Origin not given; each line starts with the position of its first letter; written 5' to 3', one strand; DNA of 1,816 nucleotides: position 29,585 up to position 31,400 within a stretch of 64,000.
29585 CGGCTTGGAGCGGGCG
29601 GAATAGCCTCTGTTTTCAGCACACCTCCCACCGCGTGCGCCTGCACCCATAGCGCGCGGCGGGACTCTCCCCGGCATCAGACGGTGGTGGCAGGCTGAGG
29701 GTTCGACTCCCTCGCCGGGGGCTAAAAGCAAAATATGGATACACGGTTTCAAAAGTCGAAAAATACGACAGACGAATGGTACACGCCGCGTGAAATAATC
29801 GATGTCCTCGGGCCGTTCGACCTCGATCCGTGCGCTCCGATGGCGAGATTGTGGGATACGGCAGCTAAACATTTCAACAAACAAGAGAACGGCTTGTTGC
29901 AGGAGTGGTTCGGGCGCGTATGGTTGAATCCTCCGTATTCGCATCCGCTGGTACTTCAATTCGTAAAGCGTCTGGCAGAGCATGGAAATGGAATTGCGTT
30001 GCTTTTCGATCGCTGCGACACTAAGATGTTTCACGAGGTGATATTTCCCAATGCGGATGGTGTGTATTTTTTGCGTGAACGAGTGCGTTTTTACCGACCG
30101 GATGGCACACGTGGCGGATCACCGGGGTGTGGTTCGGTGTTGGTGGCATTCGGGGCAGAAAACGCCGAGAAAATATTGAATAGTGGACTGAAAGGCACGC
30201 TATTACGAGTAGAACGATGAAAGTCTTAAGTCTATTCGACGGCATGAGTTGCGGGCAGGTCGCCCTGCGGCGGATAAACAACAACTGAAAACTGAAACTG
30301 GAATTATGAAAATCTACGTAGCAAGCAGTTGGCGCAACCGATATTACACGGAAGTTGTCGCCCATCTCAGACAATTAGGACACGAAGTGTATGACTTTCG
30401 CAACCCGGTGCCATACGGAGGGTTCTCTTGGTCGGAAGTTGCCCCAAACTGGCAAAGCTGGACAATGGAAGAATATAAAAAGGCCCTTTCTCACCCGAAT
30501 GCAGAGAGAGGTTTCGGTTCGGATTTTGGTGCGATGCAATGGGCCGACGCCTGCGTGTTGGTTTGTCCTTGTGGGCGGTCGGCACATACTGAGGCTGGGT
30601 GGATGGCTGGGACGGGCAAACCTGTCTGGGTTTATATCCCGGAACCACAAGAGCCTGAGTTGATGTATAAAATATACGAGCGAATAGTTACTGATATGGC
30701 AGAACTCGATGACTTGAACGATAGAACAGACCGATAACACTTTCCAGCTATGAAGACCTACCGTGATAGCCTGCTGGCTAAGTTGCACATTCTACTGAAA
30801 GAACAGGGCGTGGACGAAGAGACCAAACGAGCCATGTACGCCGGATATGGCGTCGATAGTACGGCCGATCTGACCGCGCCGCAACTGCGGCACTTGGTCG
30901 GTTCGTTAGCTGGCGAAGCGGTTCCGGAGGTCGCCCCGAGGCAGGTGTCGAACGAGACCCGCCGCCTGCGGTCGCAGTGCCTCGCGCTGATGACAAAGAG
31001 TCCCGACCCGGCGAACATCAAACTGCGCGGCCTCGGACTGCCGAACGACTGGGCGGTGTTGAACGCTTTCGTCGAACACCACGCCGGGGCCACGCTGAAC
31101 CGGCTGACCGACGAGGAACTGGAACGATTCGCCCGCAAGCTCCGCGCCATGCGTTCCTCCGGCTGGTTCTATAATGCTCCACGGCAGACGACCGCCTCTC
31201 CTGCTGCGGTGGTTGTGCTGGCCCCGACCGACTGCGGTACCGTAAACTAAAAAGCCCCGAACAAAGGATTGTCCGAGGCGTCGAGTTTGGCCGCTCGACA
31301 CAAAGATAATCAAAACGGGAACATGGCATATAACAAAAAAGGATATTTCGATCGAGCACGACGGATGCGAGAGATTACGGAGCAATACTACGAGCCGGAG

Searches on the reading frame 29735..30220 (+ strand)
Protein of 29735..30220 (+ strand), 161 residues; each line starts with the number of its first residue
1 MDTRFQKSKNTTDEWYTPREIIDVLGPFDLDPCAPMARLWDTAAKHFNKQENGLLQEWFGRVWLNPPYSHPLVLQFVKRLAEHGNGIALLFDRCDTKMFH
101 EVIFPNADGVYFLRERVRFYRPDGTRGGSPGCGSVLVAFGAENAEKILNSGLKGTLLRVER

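Call 14: search_protein_families(library=phrogs, proteins=[window:29735-30220:+], max_evalue=0.001)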
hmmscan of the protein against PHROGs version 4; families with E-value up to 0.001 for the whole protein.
window:29735-30220:+ (161 aa): 2 families
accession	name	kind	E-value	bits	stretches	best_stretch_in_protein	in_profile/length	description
phrog_111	-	other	1.3e-41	144.4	1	6-145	58-207/345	DNA methyltransferase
phrog_22740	-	unknown function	1.7e-05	26.2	1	11-81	10-83/99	-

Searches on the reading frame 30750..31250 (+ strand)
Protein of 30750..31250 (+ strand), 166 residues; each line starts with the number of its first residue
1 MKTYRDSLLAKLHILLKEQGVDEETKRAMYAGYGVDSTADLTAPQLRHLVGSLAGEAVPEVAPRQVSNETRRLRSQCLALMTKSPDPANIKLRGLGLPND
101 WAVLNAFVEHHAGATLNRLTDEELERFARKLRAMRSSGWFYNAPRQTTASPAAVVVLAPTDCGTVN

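Call 12: search_protein_families(library=ncbifam, proteins=[window:30750-31250:+], max_evalue=0.01)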
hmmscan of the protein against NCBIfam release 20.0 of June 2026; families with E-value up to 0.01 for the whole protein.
window:30750-31250:+ (166 aa): 0 families

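Call 14: search_protein_families(library=phrogs, proteins=[window:30750-31250:+], max_evalue=0.001)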
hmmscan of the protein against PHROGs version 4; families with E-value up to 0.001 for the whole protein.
window:30750-31250:+ (166 aa): 2 families
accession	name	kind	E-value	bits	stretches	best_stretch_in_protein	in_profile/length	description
phrog_286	-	unknown function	2.2e-09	38.6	1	2-135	6-142/186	-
phrog_14123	-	unknown function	2.5e-06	28.7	1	22-136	21-132/157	-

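Call 15: search_protein_families(library=pfam, proteins=[window:30750-31250:+], max_evalue=0.001)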
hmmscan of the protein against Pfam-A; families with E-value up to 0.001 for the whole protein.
window:30750-31250:+ (166 aa): 1 family
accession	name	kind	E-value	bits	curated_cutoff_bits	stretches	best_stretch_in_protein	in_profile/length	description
PF06252.17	GemA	-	2.6e-05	25.6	27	1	22-132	2-114/119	Bacteriophage Mu, GemA protein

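Call 21: find_homologous_proteins(query=window:30750-31250:+, max_evalue=0.001)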
Query window:30750-31250:+ (166 aa): 29 proteins with E <= 0.001 among 195 candidates.
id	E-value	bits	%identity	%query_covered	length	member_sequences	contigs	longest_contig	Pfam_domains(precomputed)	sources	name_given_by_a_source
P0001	3.0e-104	364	100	100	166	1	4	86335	-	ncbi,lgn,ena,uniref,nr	ncbi:hypothetical protein [uncultured Rikenella sp.]|uniref:hypothetical protein n=1 Tax=uncultured 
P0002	6.7e-96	336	92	100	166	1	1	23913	PF06252.18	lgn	-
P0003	2.3e-92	325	90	100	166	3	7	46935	-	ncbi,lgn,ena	-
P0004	8.4e-85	300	84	100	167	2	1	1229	-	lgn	-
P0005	9.4e-84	297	89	85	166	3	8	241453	-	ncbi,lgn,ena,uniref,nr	ncbi:hypothetical protein [uncultured Rikenella sp.]|uniref:hypothetical protein n=1 Tax=uncultured 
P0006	1.2e-80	287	80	100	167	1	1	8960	-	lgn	-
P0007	1.3e-79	284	80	100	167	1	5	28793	-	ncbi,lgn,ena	-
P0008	1.5e-79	283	79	100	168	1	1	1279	-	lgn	-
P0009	2.5e-79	283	79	100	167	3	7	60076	PF06252.18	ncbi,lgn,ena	-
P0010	5.2e-79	282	86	85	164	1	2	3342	PF06252.18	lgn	-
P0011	2.5e-77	276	79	99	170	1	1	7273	PF06252.18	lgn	-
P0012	1.1e-76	274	77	100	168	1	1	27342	-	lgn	-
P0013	2.6e-76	273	77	98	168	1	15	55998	-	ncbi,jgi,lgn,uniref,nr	ncbi:hypothetical protein [uncultured Rikenella sp.]|uniref:hypothetical protein n=1 Tax=uncultured 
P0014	1.1e-72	261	74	98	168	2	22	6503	-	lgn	-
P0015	7.8e-66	239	68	100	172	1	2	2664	PF06252.18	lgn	-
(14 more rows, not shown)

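Call 23: find_encoding_contigs(protein=P0010, flank=10000, max_places=10)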
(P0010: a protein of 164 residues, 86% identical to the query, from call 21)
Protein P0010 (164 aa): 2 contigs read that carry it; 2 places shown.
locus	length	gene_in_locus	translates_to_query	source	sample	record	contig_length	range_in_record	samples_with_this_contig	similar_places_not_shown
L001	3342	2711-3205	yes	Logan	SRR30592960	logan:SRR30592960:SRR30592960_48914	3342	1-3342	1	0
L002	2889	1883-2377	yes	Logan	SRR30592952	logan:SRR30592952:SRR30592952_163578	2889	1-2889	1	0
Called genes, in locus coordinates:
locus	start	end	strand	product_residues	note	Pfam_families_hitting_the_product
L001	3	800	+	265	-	?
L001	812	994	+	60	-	-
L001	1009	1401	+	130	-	-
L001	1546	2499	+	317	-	PF00145:DNA_methylase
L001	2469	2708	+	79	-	-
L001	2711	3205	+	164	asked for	PF06252:GemA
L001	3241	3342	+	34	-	?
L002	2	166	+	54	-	?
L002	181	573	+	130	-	-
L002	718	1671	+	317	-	PF00145:DNA_methylase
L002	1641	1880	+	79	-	-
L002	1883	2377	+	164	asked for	PF06252:GemA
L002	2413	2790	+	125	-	-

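Call 24: find_encoding_contigs(protein=P0001, flank=10000, max_places=10)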
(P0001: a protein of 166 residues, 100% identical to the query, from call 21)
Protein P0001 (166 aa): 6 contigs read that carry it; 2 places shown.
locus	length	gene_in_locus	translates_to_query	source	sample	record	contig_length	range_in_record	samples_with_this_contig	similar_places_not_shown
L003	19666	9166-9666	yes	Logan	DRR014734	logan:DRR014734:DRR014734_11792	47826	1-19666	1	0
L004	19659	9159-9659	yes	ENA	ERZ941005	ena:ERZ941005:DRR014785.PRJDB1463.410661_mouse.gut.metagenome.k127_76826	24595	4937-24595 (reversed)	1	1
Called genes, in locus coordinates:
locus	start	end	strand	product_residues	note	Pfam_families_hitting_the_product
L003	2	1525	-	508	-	?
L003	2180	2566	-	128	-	PF00717:Peptidase_S24 (weak)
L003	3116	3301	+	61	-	-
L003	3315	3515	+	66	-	-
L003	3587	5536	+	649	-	-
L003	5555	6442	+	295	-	PF13401:AAA_22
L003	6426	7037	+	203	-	-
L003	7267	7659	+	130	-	-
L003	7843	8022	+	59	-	-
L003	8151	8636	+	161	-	PF05869:Dam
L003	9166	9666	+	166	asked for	-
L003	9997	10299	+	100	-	-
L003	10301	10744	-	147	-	-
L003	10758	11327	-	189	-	PF05069:Phage_tail_S (weak)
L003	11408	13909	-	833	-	PF06074:Portal_Mu, PF04233:Phage_Mu_F, PF18810:PBECR2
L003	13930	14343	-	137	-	PF07030:Phage_Mu_Gp36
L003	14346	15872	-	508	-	-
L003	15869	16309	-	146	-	PF10668:Phage_terminase (weak), PF06056:Terminase_5 (weak), PF01381:HTH_3 (weak), PF13384:HTH_23 (weak), PF07037:YfeC-like (weak)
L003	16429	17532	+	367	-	PF00574:CLP_protease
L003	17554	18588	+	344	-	PF19821:Phage_capsid_2 (weak), PF02839:CBM_5_12 (weak)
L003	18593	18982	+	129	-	-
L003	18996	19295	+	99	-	-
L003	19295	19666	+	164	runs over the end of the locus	-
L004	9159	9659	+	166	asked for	-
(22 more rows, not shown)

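Call 30: find_encoding_contigs(protein=P0005, flank=10000, max_places=6)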
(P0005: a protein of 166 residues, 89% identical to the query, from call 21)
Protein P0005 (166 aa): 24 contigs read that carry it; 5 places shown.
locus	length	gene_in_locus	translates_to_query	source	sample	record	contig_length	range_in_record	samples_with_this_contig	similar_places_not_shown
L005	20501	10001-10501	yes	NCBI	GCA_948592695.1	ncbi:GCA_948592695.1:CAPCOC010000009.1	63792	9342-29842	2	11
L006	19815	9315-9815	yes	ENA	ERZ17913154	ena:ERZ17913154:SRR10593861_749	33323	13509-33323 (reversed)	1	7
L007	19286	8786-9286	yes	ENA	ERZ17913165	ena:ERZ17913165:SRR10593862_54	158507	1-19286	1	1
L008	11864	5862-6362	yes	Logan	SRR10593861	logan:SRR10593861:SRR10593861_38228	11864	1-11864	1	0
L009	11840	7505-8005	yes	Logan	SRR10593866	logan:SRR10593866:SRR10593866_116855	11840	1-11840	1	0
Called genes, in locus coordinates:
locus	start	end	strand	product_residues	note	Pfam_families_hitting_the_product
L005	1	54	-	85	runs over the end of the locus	-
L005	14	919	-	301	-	PF13444:Acetyltransf_5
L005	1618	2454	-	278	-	PF00717:Peptidase_S24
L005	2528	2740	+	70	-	-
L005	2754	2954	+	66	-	-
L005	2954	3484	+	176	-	-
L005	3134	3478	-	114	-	-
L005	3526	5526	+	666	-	-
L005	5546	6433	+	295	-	PF13401:AAA_22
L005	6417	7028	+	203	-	-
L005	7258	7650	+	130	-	-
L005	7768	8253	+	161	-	PF05869:Dam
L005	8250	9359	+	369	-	PF00145:DNA_methylase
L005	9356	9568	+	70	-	-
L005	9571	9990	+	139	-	PF12643:MazG-like (weak)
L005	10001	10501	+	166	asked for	-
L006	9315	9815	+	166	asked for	-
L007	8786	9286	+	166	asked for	-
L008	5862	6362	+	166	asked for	-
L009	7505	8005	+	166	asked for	-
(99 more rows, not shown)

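Call 37: find_related_loci(query=A1, collection=viral_contigs, flank=10000)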
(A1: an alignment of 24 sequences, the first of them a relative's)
Query A1 (166 aa) in viral_contigs; peptide patterns used: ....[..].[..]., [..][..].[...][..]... (x = any residue, [..] = any of these).
62 stretches matched a pattern; 1 encode a relative of the query (tblastn E <= 1e-3); 1 distinct loci.
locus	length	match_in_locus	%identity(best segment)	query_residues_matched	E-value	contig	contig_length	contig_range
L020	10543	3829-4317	77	1-163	1e-84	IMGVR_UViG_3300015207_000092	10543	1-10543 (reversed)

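Call 50: find_encoding_contigs(protein=P0013, flank=10000, max_places=4)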
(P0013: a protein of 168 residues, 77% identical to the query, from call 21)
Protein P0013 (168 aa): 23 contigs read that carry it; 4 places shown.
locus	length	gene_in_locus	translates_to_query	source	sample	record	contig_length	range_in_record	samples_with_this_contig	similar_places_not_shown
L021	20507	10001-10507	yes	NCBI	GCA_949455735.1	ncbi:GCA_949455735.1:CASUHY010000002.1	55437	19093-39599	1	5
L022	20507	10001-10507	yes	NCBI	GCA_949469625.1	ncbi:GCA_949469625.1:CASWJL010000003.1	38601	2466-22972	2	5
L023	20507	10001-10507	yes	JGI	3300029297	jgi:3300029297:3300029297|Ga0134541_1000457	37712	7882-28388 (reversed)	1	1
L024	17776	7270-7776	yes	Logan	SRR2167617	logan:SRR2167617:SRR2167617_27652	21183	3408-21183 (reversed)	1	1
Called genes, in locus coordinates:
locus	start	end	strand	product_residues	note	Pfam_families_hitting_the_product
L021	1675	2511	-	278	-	PF00717:Peptidase_S24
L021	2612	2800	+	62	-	-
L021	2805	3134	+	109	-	-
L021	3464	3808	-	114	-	-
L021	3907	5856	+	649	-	-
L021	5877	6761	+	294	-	PF13401:AAA_22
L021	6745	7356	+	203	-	-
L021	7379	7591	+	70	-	-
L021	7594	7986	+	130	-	-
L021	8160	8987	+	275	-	PF04055:Radical_SAM (faint)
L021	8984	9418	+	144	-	-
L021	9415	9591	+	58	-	-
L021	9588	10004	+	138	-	-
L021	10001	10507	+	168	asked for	-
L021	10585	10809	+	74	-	-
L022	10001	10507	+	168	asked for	-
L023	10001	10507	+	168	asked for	-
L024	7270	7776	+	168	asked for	-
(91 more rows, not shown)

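Call 51: find_encoding_contigs(protein=P0003, flank=10000, max_places=4)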
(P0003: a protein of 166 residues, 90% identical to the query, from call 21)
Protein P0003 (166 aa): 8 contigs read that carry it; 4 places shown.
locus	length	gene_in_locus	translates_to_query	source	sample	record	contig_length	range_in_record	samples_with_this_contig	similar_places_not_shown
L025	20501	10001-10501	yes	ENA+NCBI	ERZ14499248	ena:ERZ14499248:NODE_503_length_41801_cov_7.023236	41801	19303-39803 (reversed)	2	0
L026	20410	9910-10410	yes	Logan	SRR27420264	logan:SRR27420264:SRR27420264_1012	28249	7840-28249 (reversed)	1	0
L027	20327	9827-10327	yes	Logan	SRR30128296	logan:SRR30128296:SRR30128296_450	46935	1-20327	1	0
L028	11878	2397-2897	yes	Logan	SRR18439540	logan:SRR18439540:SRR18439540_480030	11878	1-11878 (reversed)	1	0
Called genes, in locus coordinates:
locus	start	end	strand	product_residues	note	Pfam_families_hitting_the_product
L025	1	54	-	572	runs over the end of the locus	PF04851:ResIII, PF00270:DEAD, PF00271:Helicase_C, PF03880:DbpA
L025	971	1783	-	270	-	PF00717:Peptidase_S24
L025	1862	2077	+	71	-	-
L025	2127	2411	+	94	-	-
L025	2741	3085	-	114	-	-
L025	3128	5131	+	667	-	-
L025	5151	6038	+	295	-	PF13401:AAA_22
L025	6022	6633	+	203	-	-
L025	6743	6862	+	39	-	-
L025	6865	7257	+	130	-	-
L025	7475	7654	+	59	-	-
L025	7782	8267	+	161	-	PF05869:Dam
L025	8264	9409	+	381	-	PF00145:DNA_methylase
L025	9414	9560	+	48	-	-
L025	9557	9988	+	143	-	-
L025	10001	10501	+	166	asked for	-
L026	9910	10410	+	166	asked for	-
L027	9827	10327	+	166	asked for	-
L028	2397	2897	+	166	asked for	-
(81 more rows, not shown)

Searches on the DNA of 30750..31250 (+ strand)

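Call 17: search_dna_similar(query=window:30750-31250:+, collection=phages, mode=distant, max_evalue=0.001)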
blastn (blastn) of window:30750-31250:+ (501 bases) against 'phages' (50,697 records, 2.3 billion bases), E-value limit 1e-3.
No match.
